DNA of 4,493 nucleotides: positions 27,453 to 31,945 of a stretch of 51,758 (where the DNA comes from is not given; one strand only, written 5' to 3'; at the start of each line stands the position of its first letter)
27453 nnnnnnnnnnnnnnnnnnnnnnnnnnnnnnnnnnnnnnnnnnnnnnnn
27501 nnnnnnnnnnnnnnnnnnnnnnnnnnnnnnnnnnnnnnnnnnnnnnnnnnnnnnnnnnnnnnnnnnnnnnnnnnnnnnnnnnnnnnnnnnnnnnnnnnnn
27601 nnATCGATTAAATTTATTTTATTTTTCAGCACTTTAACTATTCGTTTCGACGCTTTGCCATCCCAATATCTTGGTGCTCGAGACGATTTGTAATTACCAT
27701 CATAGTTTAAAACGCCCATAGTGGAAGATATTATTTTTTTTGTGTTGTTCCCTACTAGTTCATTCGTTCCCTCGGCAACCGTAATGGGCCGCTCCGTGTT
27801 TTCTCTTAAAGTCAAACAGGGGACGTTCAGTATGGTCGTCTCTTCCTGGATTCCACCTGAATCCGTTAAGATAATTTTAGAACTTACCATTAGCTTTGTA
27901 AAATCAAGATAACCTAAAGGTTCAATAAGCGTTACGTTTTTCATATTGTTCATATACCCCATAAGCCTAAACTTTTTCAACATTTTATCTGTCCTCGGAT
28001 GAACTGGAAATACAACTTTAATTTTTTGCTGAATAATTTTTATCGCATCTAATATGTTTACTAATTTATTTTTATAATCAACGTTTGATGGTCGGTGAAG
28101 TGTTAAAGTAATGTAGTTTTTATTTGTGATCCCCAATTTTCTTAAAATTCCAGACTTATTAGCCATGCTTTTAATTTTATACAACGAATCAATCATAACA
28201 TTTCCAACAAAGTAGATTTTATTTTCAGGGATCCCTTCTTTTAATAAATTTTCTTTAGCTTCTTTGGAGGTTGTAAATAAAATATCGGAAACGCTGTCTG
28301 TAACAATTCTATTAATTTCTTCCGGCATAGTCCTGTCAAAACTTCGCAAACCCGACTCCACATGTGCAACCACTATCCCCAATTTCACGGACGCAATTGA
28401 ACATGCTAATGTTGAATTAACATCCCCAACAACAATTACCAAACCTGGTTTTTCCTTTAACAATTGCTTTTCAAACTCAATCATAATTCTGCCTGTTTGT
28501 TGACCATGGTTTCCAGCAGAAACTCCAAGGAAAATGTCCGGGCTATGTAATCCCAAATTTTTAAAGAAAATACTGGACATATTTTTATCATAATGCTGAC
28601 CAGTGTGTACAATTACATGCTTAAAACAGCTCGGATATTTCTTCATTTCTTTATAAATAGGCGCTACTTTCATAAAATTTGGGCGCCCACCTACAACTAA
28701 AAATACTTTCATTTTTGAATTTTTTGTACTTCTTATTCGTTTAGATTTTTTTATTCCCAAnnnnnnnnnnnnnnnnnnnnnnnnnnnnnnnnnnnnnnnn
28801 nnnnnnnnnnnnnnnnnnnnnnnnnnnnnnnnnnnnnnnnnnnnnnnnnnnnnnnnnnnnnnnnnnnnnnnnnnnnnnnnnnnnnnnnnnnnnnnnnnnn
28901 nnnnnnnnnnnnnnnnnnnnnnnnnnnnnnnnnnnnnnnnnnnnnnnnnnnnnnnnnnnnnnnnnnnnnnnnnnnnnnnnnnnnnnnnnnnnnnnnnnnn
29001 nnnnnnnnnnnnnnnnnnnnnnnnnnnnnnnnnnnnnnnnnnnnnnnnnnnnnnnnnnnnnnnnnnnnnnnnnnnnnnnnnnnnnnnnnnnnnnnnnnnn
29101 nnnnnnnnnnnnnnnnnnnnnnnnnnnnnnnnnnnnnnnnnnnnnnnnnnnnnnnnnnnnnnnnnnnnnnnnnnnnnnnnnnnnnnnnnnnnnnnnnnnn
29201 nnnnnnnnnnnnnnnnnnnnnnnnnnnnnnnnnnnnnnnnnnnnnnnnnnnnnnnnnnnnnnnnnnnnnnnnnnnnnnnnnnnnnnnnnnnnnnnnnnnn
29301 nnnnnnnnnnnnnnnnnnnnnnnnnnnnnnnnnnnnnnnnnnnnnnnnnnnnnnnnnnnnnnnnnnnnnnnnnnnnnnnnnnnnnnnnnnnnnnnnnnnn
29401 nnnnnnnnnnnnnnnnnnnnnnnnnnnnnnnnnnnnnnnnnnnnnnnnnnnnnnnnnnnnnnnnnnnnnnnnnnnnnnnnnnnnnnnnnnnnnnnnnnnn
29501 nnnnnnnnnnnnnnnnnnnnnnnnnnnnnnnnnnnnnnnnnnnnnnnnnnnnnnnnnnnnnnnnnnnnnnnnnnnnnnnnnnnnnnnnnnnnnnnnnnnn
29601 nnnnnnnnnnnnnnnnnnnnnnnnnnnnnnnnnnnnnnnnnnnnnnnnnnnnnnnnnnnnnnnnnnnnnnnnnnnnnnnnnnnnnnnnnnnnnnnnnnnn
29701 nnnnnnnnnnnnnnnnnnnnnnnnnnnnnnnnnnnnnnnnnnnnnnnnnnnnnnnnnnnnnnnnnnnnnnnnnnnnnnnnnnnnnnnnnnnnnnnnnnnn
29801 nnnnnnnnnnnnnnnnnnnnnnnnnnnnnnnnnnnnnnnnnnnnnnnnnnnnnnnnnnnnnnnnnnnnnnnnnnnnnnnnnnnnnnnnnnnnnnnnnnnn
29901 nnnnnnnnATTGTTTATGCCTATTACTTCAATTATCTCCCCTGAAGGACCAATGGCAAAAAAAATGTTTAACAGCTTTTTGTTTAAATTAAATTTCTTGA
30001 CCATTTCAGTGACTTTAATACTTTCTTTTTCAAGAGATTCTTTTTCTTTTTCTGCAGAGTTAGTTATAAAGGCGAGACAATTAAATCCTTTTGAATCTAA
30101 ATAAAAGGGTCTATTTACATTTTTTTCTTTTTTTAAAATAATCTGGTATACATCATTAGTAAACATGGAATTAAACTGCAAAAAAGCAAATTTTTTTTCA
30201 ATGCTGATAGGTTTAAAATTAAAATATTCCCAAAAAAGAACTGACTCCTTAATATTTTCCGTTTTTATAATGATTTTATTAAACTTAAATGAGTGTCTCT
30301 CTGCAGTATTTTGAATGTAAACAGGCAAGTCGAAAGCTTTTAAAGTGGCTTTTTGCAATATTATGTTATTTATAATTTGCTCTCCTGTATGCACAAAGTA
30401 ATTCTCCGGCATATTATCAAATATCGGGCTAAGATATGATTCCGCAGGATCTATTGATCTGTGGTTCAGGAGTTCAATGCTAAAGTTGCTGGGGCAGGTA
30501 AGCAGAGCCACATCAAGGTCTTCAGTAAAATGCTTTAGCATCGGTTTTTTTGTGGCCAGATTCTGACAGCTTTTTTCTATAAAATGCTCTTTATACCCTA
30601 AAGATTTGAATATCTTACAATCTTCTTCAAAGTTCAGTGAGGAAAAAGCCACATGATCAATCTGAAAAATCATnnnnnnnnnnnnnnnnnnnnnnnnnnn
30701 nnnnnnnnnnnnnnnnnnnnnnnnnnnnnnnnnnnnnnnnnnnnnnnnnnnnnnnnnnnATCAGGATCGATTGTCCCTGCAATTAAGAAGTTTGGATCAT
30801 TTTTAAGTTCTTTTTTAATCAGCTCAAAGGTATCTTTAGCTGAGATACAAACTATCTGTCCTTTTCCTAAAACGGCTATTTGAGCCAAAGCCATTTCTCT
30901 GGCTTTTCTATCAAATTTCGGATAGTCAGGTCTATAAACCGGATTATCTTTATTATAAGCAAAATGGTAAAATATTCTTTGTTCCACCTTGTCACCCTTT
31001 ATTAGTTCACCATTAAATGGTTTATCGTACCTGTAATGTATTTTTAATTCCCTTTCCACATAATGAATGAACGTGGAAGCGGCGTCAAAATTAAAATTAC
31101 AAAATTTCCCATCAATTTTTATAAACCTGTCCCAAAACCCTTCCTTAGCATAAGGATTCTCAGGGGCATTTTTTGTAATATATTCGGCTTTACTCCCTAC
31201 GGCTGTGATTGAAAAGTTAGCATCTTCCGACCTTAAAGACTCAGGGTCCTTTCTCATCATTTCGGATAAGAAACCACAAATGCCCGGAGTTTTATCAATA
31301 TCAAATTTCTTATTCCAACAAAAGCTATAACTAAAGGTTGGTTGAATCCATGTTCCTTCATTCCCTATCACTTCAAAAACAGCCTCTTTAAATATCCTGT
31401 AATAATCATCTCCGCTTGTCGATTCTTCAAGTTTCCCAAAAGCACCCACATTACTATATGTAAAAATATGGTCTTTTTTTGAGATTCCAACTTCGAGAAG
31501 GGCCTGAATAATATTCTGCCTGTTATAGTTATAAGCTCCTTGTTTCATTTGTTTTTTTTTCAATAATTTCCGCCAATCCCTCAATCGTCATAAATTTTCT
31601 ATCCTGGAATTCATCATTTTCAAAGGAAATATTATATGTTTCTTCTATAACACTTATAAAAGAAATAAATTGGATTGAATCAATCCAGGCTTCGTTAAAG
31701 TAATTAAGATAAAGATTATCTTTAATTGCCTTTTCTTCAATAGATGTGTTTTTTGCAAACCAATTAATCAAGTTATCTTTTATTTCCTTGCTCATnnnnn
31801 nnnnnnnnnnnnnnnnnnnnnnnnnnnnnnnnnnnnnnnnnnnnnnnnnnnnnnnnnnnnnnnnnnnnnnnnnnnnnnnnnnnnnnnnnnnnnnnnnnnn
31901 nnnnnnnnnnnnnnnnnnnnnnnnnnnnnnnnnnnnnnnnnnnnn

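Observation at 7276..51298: Seven radical SAM enzymes (five B12-binding class B, two SPASM/twitch) in one glycan locus, with no peptide substrate in sight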

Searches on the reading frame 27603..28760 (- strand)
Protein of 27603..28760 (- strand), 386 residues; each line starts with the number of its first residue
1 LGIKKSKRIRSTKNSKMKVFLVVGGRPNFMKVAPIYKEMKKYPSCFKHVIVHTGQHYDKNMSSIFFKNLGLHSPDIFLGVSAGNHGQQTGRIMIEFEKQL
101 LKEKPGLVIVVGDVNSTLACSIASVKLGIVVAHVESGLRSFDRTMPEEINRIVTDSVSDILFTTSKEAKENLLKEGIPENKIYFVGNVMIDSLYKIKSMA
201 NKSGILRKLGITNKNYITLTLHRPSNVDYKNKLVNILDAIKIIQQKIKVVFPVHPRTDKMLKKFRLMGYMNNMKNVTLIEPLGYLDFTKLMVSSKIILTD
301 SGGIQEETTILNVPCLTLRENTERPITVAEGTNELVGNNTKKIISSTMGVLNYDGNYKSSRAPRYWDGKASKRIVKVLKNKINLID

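Call 6: search_protein_families(library=pfam, proteins=[window:27603-28760:-], max_evalue=0.001)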
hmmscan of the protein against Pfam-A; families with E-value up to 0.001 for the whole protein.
window:27603-28760:- (386 aa): 1 family
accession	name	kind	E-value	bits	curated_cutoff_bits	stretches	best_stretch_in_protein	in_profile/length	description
PF02350.25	Epimerase_2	-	5e-110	368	30.6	1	45-379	8-347/347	UDP-N-acetylglucosamine 2-epimerase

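Call 94: search_protein_families(library=ncbifam, proteins=[window:27603-28691:-], max_evalue=1e-8)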
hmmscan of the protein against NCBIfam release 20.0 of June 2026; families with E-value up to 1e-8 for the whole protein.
window:27603-28691:- (363 aa): 2 families
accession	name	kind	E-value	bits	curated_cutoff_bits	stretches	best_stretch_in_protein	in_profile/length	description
TIGR00236.1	wecB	equivalog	4.4e-106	355.1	210.15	1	1-358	8-365/366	non-hydrolyzing UDP-N-acetylglucosamine 2-epimerase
TIGR03568.1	NeuC_NnaA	equivalog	3.7e-26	91.8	235.9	1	2-355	9-365/365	UDP-N-acetylglucosamine 2-epimerase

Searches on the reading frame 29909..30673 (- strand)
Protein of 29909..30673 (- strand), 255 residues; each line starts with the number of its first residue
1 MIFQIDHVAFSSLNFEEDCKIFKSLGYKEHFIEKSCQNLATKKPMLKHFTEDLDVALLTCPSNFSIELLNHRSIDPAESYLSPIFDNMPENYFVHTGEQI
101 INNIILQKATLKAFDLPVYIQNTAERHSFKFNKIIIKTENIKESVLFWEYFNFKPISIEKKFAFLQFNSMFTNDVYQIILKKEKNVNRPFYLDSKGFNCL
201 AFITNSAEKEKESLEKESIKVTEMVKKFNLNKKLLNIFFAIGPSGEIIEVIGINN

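Call 7: search_protein_families(library=pfam, proteins=[window:29909-30673:-], max_evalue=0.001)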
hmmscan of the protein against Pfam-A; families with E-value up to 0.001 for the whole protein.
window:29909-30673:- (255 aa): 0 families

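Call 12: search_protein_families(library=ncbifam, proteins=[window:29909-30673:-], max_evalue=0.001)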
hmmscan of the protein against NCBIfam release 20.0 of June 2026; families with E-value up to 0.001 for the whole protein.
window:29909-30673:- (255 aa): 0 families

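Call 13: search_protein_families(library=pfam, proteins=[window:29909-30673:-], max_evalue=1)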
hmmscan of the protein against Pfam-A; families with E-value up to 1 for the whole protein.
window:29909-30673:- (255 aa): 0 families

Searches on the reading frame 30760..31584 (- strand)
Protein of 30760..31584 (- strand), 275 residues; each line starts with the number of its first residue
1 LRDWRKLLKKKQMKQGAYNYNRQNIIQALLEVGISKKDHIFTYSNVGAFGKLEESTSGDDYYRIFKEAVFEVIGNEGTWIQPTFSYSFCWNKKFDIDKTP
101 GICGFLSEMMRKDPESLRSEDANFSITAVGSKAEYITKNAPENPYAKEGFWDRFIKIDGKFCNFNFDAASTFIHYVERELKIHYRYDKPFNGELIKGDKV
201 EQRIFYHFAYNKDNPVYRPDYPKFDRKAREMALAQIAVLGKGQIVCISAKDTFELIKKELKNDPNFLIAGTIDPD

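Call 7: search_protein_families(library=pfam, proteins=[window:30760-31584:-], max_evalue=0.001)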
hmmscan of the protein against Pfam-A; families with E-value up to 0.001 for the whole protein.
window:30760-31584:- (275 aa): 1 family
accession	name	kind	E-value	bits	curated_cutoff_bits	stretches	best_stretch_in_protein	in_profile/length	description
PF02522.19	Antibiotic_NAT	-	7.6e-22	78.4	25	1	66-259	20-230/232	Aminoglycoside 3-N-acetyltransferase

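Call 62: search_protein_families(library=ncbifam, proteins=[window:30760-31584:-], max_evalue=1e-10)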
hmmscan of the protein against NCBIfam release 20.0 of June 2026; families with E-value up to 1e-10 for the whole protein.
window:30760-31584:- (275 aa): 1 family
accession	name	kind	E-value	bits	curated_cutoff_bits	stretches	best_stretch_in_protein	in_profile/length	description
NF033082.0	AAC_3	equivalog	9.4e-11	41.5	270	0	103-183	96-178/262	aminoglycoside 3-N-acetyltransferase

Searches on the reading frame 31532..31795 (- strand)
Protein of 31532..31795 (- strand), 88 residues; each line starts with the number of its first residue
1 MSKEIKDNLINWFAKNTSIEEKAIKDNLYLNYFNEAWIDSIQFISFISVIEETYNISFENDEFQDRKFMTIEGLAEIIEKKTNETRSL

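Call 13: search_protein_families(library=pfam, proteins=[window:31532-31795:-], max_evalue=1)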
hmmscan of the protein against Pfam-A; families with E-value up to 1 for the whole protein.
window:31532-31795:- (88 aa): 2 families
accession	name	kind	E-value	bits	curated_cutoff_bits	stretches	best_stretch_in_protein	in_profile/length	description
PF00550.31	PP-binding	-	0.0004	21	20.8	1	35-76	26-65/67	Phosphopantetheine attachment site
PF23297.2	ACP_SdgA_C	-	0.067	13.7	27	1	2-85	8-86/95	Highly reducing polyketide synthase sdgA, C-terminal ACP domain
